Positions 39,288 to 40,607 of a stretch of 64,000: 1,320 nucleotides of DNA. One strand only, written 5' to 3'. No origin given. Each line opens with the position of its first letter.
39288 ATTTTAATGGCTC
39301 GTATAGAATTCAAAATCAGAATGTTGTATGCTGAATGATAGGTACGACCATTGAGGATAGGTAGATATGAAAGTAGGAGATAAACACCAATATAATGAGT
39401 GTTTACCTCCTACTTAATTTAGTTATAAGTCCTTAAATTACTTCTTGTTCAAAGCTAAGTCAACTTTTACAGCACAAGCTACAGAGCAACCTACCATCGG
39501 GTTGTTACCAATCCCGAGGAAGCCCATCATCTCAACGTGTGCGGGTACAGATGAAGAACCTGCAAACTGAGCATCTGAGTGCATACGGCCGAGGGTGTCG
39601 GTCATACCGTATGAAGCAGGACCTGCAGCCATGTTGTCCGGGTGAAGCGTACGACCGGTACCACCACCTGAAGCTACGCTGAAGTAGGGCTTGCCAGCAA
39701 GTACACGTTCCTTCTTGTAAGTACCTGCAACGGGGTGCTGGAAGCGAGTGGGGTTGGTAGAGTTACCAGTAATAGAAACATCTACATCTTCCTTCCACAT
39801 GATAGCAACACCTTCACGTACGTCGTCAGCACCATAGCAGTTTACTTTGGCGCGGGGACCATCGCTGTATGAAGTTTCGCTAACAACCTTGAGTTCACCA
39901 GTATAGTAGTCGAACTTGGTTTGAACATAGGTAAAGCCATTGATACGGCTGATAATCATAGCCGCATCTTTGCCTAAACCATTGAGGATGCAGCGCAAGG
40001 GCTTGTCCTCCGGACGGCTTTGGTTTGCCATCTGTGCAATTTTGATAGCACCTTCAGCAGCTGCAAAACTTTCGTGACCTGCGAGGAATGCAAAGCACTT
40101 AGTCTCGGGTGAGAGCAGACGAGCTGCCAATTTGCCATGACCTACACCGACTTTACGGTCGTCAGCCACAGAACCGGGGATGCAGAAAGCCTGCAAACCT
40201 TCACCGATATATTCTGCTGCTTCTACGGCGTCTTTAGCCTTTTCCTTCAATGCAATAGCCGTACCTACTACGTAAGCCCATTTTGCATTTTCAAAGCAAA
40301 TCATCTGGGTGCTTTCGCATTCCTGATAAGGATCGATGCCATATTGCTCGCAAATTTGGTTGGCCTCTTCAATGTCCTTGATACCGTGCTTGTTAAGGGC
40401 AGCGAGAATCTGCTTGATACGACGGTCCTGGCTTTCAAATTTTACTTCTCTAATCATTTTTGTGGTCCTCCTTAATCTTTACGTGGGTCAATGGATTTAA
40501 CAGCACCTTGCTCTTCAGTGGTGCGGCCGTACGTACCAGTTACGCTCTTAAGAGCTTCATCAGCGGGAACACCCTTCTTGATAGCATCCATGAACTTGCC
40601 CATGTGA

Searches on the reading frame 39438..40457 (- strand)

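Call 28: search_protein_families(library=pfam, proteins=[window:39438-40457:-])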
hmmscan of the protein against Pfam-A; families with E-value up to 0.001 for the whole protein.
window:39438-40457:- (339 aa): 1 family
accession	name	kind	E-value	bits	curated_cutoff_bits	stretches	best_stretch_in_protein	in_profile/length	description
PF14057.11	GGGtGRT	-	3.2e-184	611.8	27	1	7-333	1-325/327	GGGtGRT protein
